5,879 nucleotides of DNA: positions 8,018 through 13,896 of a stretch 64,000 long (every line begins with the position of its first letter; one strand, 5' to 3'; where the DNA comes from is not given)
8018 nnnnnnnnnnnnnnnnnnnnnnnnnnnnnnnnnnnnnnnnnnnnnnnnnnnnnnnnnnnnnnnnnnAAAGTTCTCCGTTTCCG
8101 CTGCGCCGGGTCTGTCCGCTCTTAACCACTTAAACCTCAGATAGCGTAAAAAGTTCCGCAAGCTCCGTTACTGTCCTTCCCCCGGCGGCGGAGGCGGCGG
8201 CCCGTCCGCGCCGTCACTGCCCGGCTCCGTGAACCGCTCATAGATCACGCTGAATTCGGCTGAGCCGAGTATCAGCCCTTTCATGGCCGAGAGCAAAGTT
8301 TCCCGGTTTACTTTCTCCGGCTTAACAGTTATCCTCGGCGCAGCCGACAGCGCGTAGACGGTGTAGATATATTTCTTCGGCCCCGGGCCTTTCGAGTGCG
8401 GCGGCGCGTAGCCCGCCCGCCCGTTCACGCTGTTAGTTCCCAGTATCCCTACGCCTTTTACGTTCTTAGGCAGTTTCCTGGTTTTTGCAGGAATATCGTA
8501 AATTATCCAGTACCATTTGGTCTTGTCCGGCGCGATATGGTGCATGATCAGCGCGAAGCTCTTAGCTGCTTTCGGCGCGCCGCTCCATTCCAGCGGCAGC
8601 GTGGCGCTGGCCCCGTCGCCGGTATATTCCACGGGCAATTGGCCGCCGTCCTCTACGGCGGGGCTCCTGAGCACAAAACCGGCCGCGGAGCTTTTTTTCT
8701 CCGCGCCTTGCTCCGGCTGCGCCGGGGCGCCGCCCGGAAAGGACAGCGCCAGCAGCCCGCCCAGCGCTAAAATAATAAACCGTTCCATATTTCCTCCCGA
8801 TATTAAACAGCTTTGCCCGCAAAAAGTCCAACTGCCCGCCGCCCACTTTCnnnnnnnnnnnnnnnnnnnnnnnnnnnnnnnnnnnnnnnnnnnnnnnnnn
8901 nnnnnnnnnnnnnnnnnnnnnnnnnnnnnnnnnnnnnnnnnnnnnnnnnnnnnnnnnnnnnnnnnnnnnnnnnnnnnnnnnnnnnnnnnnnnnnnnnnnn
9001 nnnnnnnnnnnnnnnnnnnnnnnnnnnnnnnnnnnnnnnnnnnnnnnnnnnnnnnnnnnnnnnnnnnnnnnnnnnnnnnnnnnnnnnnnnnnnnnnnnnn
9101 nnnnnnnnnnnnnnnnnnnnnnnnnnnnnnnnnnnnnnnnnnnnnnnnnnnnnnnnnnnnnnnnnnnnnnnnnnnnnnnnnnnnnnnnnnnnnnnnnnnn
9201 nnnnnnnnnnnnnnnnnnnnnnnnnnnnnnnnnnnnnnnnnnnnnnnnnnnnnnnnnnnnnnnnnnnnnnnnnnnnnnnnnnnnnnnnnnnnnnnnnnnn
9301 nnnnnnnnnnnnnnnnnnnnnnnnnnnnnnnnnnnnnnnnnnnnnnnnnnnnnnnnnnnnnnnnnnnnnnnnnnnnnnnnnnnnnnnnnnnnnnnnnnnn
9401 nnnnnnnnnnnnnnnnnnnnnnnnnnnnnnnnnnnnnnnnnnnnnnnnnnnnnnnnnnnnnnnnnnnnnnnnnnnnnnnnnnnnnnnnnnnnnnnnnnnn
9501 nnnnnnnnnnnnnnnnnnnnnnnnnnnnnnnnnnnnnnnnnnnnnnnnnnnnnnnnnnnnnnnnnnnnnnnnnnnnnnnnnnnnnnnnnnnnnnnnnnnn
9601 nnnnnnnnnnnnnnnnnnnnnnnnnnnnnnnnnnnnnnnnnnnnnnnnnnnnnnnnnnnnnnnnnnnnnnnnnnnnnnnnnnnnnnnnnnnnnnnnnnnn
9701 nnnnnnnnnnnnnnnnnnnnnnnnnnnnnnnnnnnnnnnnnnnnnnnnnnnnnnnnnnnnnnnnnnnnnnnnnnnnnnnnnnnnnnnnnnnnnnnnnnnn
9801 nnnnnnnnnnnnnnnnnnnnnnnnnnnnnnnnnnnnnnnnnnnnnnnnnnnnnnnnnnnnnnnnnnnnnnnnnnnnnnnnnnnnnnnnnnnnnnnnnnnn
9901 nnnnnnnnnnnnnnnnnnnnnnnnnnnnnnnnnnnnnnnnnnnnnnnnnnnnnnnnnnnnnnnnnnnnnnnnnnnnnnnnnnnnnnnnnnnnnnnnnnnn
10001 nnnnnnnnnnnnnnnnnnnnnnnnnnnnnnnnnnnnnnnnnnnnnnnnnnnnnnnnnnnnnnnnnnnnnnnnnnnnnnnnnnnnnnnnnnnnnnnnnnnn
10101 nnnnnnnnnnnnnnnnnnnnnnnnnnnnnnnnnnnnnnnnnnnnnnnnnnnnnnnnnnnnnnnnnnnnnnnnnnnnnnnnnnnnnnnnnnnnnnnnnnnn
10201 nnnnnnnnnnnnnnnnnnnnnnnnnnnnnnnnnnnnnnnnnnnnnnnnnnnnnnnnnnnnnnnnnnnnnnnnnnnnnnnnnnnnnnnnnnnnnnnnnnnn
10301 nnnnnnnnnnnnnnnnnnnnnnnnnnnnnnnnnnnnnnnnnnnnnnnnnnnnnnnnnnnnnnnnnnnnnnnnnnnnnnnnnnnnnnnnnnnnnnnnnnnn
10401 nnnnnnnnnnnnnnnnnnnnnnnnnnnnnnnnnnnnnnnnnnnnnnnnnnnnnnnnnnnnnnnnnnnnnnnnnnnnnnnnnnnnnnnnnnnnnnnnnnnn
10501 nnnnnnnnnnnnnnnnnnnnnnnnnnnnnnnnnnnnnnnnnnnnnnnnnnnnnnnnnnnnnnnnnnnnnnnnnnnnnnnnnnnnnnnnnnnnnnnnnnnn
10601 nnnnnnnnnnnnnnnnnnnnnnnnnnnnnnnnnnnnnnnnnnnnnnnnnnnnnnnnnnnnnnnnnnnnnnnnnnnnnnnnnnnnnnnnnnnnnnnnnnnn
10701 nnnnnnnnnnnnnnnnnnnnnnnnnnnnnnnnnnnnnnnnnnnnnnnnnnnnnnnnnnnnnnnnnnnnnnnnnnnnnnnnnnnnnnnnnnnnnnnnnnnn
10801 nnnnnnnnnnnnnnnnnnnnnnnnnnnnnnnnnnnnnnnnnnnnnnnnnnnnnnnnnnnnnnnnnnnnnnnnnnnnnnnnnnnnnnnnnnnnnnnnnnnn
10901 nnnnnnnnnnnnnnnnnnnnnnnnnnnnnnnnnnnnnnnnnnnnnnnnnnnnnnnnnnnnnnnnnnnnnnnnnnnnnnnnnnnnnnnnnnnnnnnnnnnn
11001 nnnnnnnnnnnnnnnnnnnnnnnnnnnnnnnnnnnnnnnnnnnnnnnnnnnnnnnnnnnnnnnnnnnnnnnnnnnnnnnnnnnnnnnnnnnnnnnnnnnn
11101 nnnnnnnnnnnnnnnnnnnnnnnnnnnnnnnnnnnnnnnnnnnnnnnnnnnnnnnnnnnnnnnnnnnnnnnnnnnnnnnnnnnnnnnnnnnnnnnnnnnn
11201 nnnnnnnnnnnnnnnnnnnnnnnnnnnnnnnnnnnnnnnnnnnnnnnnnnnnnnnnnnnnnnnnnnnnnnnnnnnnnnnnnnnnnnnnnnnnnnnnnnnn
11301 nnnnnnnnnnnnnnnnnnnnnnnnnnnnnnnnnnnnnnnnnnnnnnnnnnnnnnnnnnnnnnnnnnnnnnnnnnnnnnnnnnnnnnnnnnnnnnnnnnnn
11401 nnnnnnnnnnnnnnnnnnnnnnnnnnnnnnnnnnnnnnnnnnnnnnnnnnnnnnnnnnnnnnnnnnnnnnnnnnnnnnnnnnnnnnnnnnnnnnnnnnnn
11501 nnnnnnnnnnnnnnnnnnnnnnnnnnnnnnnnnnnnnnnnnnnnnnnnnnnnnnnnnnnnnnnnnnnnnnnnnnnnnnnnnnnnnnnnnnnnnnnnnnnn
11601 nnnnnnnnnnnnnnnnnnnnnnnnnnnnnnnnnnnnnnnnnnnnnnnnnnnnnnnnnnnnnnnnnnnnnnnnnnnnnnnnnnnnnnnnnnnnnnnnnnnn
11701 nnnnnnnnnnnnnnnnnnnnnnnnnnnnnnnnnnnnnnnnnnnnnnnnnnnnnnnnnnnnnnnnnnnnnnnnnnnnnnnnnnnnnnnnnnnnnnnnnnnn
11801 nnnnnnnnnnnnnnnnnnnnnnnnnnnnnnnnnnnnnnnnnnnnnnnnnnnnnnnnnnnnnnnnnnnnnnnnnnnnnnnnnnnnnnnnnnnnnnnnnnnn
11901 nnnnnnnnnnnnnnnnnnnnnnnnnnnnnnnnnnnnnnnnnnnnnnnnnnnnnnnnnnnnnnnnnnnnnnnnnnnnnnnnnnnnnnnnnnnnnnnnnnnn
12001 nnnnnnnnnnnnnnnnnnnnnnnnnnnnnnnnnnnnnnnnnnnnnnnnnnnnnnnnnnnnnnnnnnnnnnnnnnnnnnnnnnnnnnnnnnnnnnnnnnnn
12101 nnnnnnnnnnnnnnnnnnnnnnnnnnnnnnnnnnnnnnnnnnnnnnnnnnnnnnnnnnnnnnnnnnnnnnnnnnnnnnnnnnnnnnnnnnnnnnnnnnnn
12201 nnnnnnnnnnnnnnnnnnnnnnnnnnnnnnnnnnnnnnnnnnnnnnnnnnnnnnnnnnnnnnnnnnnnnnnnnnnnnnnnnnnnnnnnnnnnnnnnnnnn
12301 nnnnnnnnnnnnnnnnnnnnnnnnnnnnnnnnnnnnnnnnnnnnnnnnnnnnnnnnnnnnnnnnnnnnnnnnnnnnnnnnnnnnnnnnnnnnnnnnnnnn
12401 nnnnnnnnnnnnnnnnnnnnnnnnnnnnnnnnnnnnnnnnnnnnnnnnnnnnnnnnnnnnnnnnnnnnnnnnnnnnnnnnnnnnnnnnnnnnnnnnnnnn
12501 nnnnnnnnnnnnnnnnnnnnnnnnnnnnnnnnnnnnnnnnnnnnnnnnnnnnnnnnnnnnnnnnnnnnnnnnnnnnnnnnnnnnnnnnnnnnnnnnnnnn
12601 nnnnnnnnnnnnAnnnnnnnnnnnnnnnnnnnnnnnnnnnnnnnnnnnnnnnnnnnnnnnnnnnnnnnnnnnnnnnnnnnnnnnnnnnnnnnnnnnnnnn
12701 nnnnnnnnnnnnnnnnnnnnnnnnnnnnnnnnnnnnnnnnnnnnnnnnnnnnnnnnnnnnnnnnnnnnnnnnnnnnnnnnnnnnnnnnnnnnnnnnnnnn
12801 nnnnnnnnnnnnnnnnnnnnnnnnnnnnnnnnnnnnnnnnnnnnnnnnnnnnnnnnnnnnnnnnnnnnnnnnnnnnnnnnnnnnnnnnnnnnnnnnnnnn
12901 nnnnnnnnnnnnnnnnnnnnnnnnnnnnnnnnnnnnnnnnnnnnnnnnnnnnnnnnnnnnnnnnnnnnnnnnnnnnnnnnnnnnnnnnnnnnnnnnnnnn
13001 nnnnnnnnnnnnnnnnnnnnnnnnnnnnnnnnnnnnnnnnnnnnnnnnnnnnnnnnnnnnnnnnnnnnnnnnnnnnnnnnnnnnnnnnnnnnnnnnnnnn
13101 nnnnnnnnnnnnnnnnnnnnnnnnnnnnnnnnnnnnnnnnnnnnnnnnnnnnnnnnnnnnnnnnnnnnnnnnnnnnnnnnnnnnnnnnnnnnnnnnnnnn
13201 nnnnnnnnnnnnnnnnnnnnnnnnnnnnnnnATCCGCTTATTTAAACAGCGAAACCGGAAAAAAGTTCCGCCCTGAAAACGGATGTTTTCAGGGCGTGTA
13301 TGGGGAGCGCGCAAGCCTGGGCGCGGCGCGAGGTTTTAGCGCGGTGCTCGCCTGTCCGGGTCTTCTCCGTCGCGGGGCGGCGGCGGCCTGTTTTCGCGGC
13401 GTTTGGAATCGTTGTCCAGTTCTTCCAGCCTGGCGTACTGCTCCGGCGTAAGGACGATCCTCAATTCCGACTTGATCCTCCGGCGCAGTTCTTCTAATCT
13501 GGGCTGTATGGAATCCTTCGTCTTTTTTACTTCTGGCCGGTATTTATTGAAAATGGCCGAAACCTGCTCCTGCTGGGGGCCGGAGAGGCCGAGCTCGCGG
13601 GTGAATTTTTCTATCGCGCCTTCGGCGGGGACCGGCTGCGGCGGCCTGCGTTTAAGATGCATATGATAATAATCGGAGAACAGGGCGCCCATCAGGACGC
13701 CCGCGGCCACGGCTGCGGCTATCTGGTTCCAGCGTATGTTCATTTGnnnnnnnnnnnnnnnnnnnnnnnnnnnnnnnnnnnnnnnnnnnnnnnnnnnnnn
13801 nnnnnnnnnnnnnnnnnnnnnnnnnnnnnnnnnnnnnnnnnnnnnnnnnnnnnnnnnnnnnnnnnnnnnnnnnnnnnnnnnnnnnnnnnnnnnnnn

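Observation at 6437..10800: Uncharacterised ~370-420 aa 'X' domain present twice (stand-alone protein and core of the giant protein), each with four LTXXQ-like motifs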

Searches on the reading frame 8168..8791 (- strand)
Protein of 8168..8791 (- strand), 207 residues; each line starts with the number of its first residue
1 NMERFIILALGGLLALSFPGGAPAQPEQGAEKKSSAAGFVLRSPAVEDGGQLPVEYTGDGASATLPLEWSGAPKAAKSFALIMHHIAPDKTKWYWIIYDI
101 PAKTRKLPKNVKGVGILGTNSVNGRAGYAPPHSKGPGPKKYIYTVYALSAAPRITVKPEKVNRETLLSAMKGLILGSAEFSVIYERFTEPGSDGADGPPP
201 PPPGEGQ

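Call 5: search_protein_families(library=pfam, proteins=[window:8168-8791:-], max_evalue=1)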
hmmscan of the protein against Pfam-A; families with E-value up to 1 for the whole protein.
window:8168-8791:- (207 aa): 1 family
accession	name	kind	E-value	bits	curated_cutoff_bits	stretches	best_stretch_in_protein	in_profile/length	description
PF01161.25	PBP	-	1.7e-20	74.1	24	1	52-184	2-135/135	Phosphatidylethanolamine-binding protein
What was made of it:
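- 8168..8788 (-): Stand-alone secreted PEBP-like gene (206 aa) lying between the two X-encoding genes. Pfam PBP 74 bits (call 5).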

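Call 37: search_protein_families(library=ncbifam, proteins=[window:8168-8791:-], max_evalue=0.001)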
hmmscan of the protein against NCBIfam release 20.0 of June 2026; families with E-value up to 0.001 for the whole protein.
window:8168-8791:- (207 aa): 3 families
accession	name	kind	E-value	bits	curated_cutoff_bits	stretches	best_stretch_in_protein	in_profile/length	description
TIGR00481.1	TIGR00481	subfamily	3.9e-14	52.7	57.75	1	57-184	9-142/142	YbhB/YbcL family Raf kinase inhibitor-like protein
NF007330.0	PRK09818.1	equivalog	4.7e-11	43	277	1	35-150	18-148/183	kinase inhibitor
NF007609.0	PRK10257.1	equivalog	2.7e-10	40.1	226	1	41-158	3-132/158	kinase inhibitor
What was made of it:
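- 8168..8788 (-): TIGR00481 scores 52.7 bits, below its cut-off of 57.75 (call 37).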

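Call 73: find_homologous_proteins(query=window:8171-8791:-)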
Query window:8171-8791:- (207 aa): 614 proteins with E <= 0.001 among 1098 candidates; the best 120 are listed.
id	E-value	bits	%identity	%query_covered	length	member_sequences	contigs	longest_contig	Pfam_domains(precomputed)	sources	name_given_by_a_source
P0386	1.6e-126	438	96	100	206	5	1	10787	PF01161.26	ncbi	ncbi:MAG: YbhB/YbcL family Raf kinase inhibitor-like protein [Elusimicrobiota bacterium]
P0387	4.9e-92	326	70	100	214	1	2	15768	PF01161.26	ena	-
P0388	1.0e-91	324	75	93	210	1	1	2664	PF01161.26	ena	-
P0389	3.6e-90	319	77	80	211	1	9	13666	PF01161.26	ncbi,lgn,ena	-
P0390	4.7e-89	316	76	85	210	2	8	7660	PF01161.26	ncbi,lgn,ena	-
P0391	4.8e-89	316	72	99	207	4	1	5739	PF01161.26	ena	-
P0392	4.6e-88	313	83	75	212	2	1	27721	PF01161.26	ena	-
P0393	1.6e-87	311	84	73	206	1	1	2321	PF01161.26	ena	-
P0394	5.9e-86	306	67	100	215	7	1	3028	PF01161.26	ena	-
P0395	1.7e-85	304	68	100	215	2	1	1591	PF01161.26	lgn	-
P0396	2.0e-85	304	72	89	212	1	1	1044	PF01161.26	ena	-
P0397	2.7e-85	304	68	97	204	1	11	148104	PF01161.26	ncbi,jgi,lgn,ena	-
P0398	1.5e-75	272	68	85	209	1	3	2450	PF01161.26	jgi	jgi:Raf kinase inhibitor-like YbhB/YbcL family protein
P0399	7.3e-75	269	71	78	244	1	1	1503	PF01161.26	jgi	jgi:Raf kinase inhibitor-like YbhB/YbcL family protein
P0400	5.7e-74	267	61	98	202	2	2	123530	PF01161.26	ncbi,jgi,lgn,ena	-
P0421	1.4e-67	246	61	94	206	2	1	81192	PF01161.26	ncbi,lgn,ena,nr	ncbi:MAG: YbhB/YbcL family Raf kinase inhibitor-like protein [Candidatus Riflebacteria bacterium]|nr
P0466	8.2e-65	237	63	79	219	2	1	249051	PF01161.26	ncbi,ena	-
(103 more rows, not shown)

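Call 74: find_encoding_contigs(protein=P0421, flank=7000, max_places=1)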
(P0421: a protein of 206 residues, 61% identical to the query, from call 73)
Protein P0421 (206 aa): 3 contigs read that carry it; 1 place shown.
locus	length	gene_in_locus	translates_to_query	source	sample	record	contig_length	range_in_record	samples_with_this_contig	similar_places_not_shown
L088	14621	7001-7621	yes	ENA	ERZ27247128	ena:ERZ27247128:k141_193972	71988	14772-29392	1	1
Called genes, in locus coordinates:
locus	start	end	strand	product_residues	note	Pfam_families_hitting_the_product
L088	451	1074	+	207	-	PF04542:Sigma70_r2, PF08281:Sigma70_r4_2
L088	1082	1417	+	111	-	-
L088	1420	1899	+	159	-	PF13801:Metal_resist (weak)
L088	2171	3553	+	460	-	PF25917:BSH_RND, PF25876:HH_MFP_RND (weak), PF25967:RND-MFP_C (faint), PF25954:Beta-barrel_RND_2, PF25990:Beta-barrel_YknX (weak), PF25989:YknX_C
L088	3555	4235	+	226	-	PF00005:ABC_tran, PF13304:AAA_21 (faint)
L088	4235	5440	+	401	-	PF12704:MacB_PCD, PF02687:FtsX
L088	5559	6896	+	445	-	PF02321:OEP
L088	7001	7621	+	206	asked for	PF01161:PBP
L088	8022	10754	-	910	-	PF14262:Cthe_2159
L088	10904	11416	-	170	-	-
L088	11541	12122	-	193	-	PF16316:DUF4956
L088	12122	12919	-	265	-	PF09359:VTC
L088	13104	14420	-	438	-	-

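Call 75: find_encoding_contigs(protein=P0466, flank=7000, max_places=1)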
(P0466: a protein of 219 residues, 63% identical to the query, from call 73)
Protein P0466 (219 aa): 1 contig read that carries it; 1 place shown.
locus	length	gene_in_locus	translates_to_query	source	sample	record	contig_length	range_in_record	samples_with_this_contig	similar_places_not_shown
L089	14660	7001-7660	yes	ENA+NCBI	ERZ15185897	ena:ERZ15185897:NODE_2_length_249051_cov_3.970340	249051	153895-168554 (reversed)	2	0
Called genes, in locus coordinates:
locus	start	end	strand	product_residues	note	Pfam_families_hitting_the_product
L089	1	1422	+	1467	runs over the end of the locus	PF14269:Arylsulfotran_2 (faint), PF05935:Arylsulfotrans, PF00801:PKD, PF18911:PKD_4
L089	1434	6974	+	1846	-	PF07603:Lcl_C, PF03781:FGE-sulfatase, PF08450:SGL, PF05935:Arylsulfotrans, PF14269:Arylsulfotran_2 (faint)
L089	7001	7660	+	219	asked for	PF01161:PBP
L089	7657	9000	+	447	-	-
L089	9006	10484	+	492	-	PF00149:Metallophos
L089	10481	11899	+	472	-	PF16656:Pur_ac_phosph_N (weak), PF00149:Metallophos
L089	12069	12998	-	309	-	PF03781:FGE-sulfatase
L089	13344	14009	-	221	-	-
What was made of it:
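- FGE-sulfatase and arylsulfotransferase domains are found nearby or fused to this PEBP type (calls 73, 75).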

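Call 76: find_encoding_contigs(protein=P0400, flank=7000, max_places=1)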
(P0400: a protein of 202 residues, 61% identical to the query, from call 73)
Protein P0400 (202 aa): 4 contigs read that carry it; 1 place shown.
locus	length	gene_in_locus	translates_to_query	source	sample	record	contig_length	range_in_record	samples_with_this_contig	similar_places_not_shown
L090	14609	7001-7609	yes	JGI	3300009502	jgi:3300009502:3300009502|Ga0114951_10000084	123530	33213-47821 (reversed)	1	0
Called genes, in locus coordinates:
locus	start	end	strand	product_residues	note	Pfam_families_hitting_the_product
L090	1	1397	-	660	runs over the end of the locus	PF16177:ACAS_N, PF00501:AMP-binding, PF13193:AMP-binding_C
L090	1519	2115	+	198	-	PF02525:Flavodoxin_2, PF03358:FMN_red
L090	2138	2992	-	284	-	PF02621:VitK2_biosynth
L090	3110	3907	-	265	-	PF02163:Peptidase_M50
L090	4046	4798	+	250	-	PF04012:PspA_IM30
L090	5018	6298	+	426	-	PF07813:LTXXQ (faint)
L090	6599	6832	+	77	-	-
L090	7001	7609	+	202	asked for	PF01161:PBP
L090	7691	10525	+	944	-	PF16656:Pur_ac_phosph_N (weak), PF00149:Metallophos (faint), PF09423:PhoD (faint)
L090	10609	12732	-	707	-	PF01790:LGT, PF23545:Zn_ribbon_HMPTM, PF04055:Radical_SAM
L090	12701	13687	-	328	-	-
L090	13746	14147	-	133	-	-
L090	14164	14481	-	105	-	-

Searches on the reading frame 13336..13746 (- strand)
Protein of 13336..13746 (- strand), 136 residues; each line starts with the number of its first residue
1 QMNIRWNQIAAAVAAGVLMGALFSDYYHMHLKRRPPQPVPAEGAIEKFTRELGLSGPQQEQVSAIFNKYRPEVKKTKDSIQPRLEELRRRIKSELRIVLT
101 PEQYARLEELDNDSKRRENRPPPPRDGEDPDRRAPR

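Call 5: search_protein_families(library=pfam, proteins=[window:13336-13746:-], max_evalue=1)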
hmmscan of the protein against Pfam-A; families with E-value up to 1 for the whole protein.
window:13336-13746:- (136 aa): 3 families
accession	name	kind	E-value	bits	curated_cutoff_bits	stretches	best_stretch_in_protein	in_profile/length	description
PF13801.11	Metal_resist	-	0.00027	21.5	29.2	1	11-91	6-79/125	Heavy-metal resistance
PF07813.17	LTXXQ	-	0.00095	20.3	24.3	0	42-84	3-45/100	LTXXQ motif family protein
PF10241.14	KxDL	-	0.093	13.5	27.2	1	58-96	17-55/86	Uncharacterized conserved protein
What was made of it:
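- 13336..13743 (-): Small membrane-anchored LTXXQ/Metal_resist-like protein (135 aa), CnrX-like in its position. Pfam Metal_resist E 2.7e-4 and LTXXQ E 9.5e-4, both below gathering (call 5).
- Checked: The small neighbour at 13336-13743 has LTXXQ and Metal_resist Pfam hits only below the gathering thresholds (20.3 against 24.3 bits; 21.5 against 29.2 bits) (call 5).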

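Call 37: search_protein_families(library=ncbifam, proteins=[window:13336-13746:-], max_evalue=0.001)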
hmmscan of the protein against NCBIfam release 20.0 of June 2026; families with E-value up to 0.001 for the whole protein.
window:13336-13746:- (136 aa): 0 families
